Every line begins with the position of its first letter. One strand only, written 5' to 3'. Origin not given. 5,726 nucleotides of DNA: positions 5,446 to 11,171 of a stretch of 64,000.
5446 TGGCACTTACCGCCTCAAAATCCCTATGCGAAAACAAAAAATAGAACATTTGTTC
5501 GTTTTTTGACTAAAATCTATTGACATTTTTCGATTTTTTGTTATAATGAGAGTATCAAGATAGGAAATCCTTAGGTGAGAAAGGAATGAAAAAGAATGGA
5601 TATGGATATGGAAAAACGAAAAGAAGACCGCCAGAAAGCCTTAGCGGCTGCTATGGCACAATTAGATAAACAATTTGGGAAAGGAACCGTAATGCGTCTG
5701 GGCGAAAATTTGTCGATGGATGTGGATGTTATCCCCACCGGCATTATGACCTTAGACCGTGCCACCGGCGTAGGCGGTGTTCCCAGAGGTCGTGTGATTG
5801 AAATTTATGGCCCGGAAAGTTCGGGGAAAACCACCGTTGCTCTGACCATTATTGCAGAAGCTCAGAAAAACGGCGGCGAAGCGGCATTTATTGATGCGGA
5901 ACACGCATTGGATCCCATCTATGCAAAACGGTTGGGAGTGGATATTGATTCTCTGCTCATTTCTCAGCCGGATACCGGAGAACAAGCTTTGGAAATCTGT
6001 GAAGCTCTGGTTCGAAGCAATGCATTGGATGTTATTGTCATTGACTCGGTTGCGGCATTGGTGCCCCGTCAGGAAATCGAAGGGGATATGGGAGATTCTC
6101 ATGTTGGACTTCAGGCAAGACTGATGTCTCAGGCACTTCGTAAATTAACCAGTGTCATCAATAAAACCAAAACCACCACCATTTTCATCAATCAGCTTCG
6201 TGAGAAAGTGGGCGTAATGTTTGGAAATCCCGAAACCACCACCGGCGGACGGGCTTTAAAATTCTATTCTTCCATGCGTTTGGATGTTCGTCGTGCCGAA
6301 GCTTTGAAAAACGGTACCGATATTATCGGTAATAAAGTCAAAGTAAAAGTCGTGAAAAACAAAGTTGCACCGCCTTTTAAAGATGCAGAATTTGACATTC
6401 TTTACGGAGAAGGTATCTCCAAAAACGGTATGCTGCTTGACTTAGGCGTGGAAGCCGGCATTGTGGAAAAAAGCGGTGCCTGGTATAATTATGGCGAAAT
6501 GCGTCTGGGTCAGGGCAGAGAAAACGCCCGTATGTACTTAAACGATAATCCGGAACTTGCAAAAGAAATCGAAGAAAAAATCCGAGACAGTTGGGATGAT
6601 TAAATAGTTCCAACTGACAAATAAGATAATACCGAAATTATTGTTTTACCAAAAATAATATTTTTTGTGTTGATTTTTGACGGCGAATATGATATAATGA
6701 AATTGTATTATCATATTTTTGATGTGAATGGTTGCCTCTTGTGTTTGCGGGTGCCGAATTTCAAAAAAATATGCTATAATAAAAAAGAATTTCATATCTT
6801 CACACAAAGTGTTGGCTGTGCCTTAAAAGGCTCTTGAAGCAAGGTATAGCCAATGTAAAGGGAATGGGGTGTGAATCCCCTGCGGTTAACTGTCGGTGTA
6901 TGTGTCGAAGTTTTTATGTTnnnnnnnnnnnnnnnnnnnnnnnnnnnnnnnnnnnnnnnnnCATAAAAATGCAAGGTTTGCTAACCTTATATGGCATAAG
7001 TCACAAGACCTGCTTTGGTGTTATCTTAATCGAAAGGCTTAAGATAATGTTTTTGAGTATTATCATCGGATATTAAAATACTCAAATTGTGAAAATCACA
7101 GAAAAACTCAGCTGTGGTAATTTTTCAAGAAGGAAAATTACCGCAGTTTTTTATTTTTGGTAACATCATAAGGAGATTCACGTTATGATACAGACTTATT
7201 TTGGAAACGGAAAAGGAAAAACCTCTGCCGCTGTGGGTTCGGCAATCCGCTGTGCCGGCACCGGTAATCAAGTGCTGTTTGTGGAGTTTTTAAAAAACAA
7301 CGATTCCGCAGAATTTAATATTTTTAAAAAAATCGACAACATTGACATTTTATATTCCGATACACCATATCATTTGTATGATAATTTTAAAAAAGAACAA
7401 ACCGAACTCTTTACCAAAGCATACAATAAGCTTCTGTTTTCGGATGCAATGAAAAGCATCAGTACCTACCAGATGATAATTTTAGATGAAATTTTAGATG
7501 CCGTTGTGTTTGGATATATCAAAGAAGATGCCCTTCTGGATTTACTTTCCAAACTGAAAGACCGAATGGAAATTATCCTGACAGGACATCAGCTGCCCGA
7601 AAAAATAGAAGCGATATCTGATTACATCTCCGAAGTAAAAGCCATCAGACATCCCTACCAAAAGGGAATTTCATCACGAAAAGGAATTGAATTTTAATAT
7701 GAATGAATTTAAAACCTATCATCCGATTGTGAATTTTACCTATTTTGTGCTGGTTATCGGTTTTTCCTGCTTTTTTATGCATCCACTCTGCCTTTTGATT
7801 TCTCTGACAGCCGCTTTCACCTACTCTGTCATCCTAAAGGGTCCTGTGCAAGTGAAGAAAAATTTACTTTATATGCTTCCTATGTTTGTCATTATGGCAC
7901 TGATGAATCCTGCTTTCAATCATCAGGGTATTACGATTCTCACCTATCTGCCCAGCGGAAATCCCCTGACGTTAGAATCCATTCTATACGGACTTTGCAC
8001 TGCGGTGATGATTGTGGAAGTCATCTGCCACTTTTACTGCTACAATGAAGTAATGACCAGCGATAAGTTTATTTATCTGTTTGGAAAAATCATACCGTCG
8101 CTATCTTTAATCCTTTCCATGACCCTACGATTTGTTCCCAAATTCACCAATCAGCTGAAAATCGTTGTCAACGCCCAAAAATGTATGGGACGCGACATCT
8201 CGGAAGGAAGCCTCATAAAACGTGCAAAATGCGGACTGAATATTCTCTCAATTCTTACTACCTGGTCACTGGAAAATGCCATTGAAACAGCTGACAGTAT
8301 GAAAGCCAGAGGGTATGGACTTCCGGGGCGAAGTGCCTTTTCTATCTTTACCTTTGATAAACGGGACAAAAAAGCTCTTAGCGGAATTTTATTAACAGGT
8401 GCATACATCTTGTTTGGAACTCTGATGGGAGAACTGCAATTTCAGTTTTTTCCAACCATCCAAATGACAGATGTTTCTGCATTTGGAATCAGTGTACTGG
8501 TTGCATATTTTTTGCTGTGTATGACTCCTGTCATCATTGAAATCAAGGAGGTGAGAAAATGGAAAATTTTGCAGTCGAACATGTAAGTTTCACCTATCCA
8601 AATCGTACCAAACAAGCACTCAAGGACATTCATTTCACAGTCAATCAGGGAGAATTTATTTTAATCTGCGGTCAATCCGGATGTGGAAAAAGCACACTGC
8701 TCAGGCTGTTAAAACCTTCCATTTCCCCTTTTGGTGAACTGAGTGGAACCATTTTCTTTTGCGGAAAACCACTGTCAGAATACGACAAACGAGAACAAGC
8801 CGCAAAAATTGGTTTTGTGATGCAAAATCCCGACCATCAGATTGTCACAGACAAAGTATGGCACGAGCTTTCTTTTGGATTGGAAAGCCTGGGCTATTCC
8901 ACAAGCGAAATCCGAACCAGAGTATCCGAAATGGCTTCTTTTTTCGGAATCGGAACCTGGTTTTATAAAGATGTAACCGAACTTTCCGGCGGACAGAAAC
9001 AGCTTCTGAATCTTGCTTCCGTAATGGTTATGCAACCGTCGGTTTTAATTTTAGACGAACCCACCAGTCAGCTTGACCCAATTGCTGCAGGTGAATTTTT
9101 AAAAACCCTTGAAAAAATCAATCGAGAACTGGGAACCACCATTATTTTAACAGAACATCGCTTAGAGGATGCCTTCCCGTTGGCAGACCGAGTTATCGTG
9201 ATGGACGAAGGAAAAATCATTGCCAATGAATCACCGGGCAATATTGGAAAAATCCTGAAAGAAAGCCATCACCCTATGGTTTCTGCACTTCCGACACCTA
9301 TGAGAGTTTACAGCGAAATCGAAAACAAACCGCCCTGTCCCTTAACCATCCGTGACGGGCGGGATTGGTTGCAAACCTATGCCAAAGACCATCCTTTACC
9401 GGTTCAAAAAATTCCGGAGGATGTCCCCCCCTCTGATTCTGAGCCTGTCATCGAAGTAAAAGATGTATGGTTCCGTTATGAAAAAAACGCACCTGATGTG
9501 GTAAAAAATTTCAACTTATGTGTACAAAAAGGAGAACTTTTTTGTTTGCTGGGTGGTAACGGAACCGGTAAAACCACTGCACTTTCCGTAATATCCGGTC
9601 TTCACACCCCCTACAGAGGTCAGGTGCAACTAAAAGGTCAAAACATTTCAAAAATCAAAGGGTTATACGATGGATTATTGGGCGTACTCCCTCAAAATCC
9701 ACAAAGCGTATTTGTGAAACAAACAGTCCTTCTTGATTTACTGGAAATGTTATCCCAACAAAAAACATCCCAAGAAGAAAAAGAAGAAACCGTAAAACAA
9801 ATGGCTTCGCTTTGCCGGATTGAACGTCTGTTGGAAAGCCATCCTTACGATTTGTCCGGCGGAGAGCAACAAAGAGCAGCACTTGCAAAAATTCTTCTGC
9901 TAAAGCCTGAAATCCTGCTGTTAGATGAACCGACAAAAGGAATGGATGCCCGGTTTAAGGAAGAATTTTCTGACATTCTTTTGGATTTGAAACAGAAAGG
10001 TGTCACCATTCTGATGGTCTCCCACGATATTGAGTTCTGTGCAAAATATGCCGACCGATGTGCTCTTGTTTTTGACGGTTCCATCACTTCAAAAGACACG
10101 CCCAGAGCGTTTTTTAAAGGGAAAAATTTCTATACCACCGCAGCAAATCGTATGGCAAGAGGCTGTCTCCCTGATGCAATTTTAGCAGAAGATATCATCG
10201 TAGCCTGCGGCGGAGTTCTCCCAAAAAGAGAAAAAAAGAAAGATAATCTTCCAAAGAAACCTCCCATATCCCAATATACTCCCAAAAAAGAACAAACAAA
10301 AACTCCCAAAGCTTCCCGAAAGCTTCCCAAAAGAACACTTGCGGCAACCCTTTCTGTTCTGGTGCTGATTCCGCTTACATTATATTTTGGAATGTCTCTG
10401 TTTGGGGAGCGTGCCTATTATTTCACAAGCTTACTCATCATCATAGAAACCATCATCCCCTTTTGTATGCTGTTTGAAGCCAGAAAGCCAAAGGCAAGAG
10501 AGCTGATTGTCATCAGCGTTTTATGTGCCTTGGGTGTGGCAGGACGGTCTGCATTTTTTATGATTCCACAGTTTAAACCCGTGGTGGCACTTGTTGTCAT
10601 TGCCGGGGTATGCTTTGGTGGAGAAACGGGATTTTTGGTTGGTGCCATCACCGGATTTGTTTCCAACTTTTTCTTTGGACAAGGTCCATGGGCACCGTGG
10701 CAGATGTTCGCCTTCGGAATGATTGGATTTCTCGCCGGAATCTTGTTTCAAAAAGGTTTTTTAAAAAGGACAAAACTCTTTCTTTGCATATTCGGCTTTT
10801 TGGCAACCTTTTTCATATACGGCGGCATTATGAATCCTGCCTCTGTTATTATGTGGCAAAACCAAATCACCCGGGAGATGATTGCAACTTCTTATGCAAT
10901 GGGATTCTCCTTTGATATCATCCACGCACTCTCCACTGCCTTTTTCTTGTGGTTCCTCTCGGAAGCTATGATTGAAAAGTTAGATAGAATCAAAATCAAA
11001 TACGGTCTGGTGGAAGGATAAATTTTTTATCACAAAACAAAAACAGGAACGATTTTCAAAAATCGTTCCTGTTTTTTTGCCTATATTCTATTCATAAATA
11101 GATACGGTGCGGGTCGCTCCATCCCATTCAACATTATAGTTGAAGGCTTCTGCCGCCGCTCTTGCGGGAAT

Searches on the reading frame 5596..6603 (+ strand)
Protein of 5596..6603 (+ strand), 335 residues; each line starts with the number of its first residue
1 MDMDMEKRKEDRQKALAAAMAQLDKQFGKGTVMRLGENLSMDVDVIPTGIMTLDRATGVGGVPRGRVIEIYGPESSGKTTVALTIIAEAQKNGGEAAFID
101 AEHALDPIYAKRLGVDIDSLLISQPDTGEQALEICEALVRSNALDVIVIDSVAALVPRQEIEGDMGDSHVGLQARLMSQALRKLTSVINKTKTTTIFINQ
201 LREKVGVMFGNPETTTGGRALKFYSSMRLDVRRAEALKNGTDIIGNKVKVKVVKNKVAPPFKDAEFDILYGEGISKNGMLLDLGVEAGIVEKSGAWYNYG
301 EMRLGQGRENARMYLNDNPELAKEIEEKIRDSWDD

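Call 70: search_protein_families(library=pfam, proteins=[window:5596-6603:+], max_evalue=0.0001)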
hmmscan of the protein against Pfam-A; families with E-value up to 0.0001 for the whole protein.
window:5596-6603:+ (335 aa): 6 families
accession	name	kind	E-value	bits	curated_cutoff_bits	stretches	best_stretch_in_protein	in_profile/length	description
PF00154.27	RecA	-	3.1e-140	466.5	27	1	14-275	1-262/262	recA bacterial DNA recombination protein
PF21096.2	RecA_C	-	2.3e-26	92.1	27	1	278-332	1-55/57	RecA C-terminal domain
PF06745.19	ATPase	-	2.7e-11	43.7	26.6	1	46-204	1-167/231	KaiC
PF08423.17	Rad51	-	5e-09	36.2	22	1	45-235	7-213/244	Rad51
PF13479.12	AAA_24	-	1.6e-06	28.6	27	1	66-156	3-77/195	AAA domain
PF01637.24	ATPase_2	-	5.9e-05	23.4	33.2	0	66-194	21-111/225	ATPase domain predominantly from Archaea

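Call 74: find_homologous_proteins(query=window:5596-6603:+, max_evalue=1e-100)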
Query window:5596-6603:+ (335 aa): 8000 proteins with E <= 1e-100 among 8000 candidates; the best 120 are listed.
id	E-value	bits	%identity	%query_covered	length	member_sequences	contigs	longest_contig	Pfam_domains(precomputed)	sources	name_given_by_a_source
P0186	6.1e-214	727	100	100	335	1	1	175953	PF06745.20,PF13479.13,PF08423.18,PF00154.28,PF21096.3,PF27531.1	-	-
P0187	1.2e-211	720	99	100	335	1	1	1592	PF06745.20,PF13479.13,PF08423.18,PF00154.28,PF21096.3,PF27531.1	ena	-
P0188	3.1e-211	718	99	100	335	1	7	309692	PF06745.20,PF13479.13,PF08423.18,PF00154.28,PF21096.3,PF27531.1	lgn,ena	-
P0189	3.9e-210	715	98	100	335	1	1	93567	PF06745.20,PF13479.13,PF08423.18,PF00154.28,PF21096.3,PF27531.1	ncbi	-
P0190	6.8e-210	714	98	100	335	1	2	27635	PF06745.20,PF13479.13,PF08423.18,PF00154.28,PF21096.3,PF27531.1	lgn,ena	-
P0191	7.8e-210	714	98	99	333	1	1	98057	PF06745.20,PF13479.13,PF08423.18,PF00154.28,PF21096.3,PF27531.1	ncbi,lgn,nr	ncbi:MAG: recombinase RecA [Clostridia bacterium]|nr:recombinase RecA [Clostridia bacterium]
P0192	2.8e-209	712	98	100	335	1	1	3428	PF06745.20,PF08423.18,PF00154.28,PF21096.3,PF27531.1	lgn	-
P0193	2.8e-209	712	98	100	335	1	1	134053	PF06745.20,PF13479.13,PF08423.18,PF00154.28,PF21096.3,PF27531.1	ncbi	-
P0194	4.5e-209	711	98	100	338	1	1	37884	PF06745.20,PF13479.13,PF08423.18,PF00154.28,PF21096.3,PF27531.1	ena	-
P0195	6.4e-209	711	97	100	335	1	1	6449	PF06745.20,PF13479.13,PF08423.18,PF00154.28,PF21096.3,PF27531.1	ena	-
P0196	1.4e-208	709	98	100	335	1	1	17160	PF06745.20,PF13479.13,PF08423.18,PF00154.28,PF21096.3,PF27531.1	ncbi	-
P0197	1.6e-208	709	98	100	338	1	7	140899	PF06745.20,PF13479.13,PF08423.18,PF00154.28,PF21096.3,PF27531.1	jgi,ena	-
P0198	1.6e-208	709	97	100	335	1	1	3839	PF06745.20,PF13479.13,PF08423.18,PF00154.28,PF21096.3,PF27531.1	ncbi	-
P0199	1.6e-208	709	97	100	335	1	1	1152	PF06745.20,PF13479.13,PF08423.18,PF00154.28,PF21096.3,PF27531.1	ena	-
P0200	6.6e-208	707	97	100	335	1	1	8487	PF06745.20,PF13479.13,PF08423.18,PF00154.28,PF21096.3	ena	-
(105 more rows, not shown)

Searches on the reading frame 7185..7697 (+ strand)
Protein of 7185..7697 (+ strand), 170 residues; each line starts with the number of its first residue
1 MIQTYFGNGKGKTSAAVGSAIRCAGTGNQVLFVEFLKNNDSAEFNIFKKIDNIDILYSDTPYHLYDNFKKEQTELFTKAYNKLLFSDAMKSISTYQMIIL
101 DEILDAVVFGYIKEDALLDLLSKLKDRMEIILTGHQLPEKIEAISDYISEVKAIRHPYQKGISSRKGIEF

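Call 70: search_protein_families(library=pfam, proteins=[window:7185-7697:+], max_evalue=0.0001)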
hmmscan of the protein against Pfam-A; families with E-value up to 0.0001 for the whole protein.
window:7185-7697:+ (170 aa): 1 family
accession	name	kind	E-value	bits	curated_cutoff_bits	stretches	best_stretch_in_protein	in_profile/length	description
PF02572.21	CobA_CobO_BtuR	-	2.6e-45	155.2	25.7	1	1-170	4-172/172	ATP:corrinoid adenosyltransferase BtuR/CobO/CobP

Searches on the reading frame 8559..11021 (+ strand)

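Call 7: search_protein_families(library=pfam, proteins=[window:8559-11021:+], max_evalue=0.001)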
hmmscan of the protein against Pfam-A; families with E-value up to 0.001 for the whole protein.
window:8559-11021:+ (820 aa): 16 families
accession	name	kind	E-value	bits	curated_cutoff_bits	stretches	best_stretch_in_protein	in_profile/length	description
PF00005.33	ABC_tran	-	2.1e-58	197.2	25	2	315-459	1-136/137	ABC transporter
PF13304.12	AAA_21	-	3.5e-18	67.2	27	2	429-493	235-302/304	AAA domain, putative AbiEii toxin, Type IV TA system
PF07155.17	ECF-ribofla_trS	-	1.2e-09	38.9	26.7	1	646-791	4-157/172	ECF-type riboflavin transporter, S component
PF12822.12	ECF_trnsprt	-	3.1e-08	34.3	30.7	1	647-791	1-159/169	ECF transporter, substrate-specific component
PF02463.25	SMC_N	-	1.1e-07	31.9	40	1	31-193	24-192/220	RecF/RecN/SMC N terminal domain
PF13481.12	AAA_25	-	5.5e-07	29.8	27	0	27-48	29-50/195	AAA domain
PF03193.22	RsgA_GTPase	-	6.1e-06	26.6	30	1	14-55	90-130/174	RsgA GTPase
PF13555.12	AAA_29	-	8.4e-06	25.9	27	0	26-48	17-39/61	P-loop containing region of AAA domain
PF13238.12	AAA_18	-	1e-05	26.4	29.4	0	34-82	1-45/128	AAA domain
PF13191.12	AAA_16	-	6e-05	24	32.6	0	25-55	16-48/167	AAA ATPase domain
PF13558.12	SbcC_Walker_B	-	0.00012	22.7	27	0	134-184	25-88/90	SbcC/RAD50-like, Walker B motif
PF03215.21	Rad17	-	0.00016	22.1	23.8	0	18-51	32-65/186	Rad17 P-loop domain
PF09818.15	ABC_ATPase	-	0.00016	21.2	23.2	0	179-220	210-251/283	P-loop domain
PF13476.12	AAA_23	-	0.00018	22.7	27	0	23-52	14-40/201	AAA domain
PF13401.12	AAA_22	-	0.00032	21.5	27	0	31-53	5-27/130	AAA domain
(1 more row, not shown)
